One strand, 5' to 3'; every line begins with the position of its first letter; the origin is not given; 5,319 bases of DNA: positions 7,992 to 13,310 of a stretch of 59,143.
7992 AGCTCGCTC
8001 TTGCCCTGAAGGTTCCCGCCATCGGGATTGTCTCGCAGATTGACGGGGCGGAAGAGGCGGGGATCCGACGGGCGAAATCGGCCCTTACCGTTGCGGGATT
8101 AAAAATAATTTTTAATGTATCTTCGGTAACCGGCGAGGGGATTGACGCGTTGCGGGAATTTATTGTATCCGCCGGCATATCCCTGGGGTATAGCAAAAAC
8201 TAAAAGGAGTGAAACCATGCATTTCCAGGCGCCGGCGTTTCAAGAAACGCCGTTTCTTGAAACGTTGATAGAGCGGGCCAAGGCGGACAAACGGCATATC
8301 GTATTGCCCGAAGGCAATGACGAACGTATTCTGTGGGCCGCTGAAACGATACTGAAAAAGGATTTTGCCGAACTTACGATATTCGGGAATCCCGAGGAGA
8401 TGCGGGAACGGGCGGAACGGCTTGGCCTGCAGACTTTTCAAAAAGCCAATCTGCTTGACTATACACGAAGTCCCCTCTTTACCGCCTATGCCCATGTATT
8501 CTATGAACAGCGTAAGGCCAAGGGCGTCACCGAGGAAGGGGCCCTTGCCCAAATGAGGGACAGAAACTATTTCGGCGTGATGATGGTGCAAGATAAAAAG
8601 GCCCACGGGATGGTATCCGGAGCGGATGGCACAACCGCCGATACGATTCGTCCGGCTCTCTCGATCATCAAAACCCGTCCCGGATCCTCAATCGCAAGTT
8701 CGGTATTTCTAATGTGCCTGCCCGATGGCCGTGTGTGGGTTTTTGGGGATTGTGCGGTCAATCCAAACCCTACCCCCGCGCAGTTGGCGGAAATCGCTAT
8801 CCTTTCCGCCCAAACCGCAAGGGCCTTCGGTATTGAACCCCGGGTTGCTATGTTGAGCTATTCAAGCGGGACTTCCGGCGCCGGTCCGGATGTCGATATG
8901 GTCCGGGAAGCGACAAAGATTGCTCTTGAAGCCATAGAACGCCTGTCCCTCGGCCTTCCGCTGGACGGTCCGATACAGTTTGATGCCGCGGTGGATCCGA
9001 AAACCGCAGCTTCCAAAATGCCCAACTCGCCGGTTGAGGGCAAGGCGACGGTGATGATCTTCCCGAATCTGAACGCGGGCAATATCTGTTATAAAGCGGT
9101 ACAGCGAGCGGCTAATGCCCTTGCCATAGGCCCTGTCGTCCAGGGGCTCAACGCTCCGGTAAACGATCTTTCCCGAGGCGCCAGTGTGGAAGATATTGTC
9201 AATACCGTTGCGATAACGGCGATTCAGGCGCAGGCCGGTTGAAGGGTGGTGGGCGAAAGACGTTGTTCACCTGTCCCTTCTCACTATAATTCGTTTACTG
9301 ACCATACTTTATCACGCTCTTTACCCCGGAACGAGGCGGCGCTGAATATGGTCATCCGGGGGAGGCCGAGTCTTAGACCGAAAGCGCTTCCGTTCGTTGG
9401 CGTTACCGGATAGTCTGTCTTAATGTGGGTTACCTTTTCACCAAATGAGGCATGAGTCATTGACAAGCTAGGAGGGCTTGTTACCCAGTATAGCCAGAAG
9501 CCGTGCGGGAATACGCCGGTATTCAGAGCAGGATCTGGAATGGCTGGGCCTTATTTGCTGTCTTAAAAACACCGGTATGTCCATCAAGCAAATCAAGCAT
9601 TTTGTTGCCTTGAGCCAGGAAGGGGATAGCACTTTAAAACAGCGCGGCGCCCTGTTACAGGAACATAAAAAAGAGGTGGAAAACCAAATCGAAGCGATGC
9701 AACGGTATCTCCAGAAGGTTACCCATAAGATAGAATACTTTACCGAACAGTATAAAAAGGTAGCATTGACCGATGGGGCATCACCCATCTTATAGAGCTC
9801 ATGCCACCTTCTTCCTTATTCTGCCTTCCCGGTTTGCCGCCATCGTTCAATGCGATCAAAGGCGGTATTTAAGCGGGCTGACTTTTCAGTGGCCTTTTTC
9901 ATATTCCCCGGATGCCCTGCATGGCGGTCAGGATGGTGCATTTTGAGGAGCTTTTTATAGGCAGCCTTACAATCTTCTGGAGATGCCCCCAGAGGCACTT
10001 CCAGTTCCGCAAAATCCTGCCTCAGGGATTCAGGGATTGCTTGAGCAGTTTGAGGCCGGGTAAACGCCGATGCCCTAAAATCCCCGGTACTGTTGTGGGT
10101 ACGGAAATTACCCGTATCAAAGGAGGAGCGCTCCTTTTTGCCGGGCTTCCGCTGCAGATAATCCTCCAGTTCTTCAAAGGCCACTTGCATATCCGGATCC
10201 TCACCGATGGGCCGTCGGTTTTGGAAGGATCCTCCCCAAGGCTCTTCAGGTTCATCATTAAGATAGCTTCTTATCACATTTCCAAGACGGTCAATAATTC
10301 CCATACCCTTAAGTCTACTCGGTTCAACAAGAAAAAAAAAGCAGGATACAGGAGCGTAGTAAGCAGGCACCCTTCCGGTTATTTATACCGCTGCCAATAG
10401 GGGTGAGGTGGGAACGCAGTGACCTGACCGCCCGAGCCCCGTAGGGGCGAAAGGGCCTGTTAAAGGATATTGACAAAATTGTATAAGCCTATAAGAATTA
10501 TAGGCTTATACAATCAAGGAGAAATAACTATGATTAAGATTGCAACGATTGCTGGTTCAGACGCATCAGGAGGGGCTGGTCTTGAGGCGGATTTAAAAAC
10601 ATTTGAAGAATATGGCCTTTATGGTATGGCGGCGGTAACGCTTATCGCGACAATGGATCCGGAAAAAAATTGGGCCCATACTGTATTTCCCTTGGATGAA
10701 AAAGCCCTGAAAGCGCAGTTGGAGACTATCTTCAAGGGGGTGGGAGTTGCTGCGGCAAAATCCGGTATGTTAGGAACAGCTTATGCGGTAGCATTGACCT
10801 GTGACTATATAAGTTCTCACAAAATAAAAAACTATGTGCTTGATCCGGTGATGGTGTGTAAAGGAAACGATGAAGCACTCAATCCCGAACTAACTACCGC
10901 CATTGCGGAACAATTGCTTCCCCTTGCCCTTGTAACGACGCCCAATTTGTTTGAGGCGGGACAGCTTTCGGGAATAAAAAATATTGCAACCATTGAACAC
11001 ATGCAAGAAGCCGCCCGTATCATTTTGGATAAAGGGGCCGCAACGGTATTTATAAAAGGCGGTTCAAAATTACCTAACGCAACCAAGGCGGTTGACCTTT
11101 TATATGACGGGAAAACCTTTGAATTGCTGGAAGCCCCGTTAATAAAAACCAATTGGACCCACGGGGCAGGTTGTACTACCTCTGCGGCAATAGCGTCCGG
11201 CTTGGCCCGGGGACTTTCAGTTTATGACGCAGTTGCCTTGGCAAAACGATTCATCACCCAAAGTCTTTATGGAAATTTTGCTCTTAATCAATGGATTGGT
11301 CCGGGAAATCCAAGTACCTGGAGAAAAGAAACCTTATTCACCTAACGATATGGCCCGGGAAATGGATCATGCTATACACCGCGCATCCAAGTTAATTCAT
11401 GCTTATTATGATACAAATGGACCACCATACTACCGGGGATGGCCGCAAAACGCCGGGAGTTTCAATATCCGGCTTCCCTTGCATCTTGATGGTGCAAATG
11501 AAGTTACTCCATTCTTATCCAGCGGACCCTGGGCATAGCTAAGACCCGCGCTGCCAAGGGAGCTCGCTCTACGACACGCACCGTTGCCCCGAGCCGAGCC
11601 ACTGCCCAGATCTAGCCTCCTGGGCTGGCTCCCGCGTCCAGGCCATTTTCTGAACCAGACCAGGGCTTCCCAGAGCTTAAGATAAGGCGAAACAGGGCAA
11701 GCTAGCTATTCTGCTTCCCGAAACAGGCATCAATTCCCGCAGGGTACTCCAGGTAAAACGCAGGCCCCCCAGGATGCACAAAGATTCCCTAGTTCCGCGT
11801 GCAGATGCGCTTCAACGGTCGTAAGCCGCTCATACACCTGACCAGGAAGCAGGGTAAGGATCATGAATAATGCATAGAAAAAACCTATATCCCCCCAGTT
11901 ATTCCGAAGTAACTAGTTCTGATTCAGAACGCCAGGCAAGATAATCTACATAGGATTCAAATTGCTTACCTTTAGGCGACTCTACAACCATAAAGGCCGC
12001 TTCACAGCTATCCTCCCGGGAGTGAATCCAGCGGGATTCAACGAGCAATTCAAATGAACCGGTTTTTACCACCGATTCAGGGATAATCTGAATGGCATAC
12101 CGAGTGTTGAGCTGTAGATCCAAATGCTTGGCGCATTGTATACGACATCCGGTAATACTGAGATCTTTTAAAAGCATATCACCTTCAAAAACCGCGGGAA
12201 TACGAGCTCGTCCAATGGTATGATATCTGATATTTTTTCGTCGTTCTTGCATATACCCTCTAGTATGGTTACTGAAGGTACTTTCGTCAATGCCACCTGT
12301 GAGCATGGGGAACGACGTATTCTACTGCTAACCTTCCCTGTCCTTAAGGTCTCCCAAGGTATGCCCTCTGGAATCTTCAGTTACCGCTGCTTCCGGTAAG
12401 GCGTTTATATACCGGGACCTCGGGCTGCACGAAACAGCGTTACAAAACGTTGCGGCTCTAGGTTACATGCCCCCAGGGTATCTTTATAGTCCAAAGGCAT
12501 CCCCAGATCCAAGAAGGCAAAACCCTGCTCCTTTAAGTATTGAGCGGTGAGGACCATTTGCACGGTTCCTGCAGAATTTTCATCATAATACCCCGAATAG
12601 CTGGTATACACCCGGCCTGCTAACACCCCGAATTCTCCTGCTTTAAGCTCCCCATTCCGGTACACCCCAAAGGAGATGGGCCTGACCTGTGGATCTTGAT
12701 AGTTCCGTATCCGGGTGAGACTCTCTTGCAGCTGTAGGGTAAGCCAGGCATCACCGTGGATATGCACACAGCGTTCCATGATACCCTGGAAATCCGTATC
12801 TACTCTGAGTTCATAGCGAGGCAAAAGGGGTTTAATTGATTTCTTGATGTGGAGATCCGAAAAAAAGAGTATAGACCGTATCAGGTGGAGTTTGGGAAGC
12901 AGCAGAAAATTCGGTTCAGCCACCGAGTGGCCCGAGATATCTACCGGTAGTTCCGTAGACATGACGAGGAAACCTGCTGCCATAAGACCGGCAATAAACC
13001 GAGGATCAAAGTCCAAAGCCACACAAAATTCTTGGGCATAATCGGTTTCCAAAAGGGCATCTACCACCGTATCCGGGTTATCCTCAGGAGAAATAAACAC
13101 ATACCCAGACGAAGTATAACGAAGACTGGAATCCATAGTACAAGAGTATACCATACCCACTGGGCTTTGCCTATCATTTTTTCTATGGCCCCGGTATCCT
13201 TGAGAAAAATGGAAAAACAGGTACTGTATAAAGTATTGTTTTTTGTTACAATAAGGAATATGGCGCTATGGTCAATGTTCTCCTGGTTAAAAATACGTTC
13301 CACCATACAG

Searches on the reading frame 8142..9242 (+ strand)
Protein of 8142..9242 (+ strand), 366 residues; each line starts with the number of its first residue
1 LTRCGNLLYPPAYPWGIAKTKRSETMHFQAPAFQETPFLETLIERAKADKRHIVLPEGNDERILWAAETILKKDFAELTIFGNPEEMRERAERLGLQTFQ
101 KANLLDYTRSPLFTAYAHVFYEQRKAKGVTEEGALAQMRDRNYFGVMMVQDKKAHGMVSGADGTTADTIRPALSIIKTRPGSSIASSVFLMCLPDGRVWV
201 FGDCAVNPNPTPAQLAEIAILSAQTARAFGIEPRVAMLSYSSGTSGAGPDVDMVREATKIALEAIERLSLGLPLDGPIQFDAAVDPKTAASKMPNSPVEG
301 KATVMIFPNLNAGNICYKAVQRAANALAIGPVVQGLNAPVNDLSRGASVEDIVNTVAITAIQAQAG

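Call 5: search_protein_families(library=pfam, proteins=[window:8142-9242:+])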
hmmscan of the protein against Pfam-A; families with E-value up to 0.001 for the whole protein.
window:8142-9242:+ (366 aa): 1 family
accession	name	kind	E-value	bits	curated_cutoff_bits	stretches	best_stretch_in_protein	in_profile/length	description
PF01515.24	PTA_PTB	-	2.1e-122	408.9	24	1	38-360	2-319/319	Phosphate acetyl/butaryl transferase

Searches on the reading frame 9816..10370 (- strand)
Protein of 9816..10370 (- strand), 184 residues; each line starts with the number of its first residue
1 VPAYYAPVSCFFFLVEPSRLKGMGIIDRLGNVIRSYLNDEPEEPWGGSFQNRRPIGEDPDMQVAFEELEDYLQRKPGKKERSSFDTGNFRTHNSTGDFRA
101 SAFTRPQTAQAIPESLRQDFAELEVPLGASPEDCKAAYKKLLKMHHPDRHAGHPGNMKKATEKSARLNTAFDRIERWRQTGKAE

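Call 10: search_protein_families(library=pfam, proteins=[window:9816-10370:-])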
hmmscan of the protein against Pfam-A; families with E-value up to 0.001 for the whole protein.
window:9816-10370:- (184 aa): 1 family
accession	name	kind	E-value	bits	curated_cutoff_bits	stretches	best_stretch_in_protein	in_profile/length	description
PF00226.36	DnaJ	-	1.4e-07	32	27.8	1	123-171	6-50/63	DnaJ domain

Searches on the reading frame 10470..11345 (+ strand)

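Call 10: search_protein_families(library=pfam, proteins=[window:10470-11345:+])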
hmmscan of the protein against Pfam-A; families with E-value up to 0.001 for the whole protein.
window:10470-11345:+ (291 aa): 2 families
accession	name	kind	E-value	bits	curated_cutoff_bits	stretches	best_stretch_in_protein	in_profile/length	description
PF08543.17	Phos_pyr_kin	-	1.7e-77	260.6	27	1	31-279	1-245/246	Phosphomethylpyrimidine kinase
PF00294.29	PfkB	-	4.7e-09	36.4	25.8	1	146-259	177-283/302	pfkB family carbohydrate kinase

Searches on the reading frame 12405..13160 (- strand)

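Call 10: search_protein_families(library=pfam, proteins=[window:12405-13160:-])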
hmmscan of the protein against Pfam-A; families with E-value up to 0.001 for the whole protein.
window:12405-13160:- (251 aa): 2 families
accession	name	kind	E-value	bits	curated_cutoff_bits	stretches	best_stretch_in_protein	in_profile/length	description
PF03588.20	Leu_Phe_trans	-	4.1e-20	72.4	22.7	1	95-234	30-170/171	Leucyl/phenylalanyl-tRNA protein transferase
PF13480.13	Acetyltransf_6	-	1.7e-05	25.4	22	1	165-226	76-142/143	Acetyltransferase (GNAT) domain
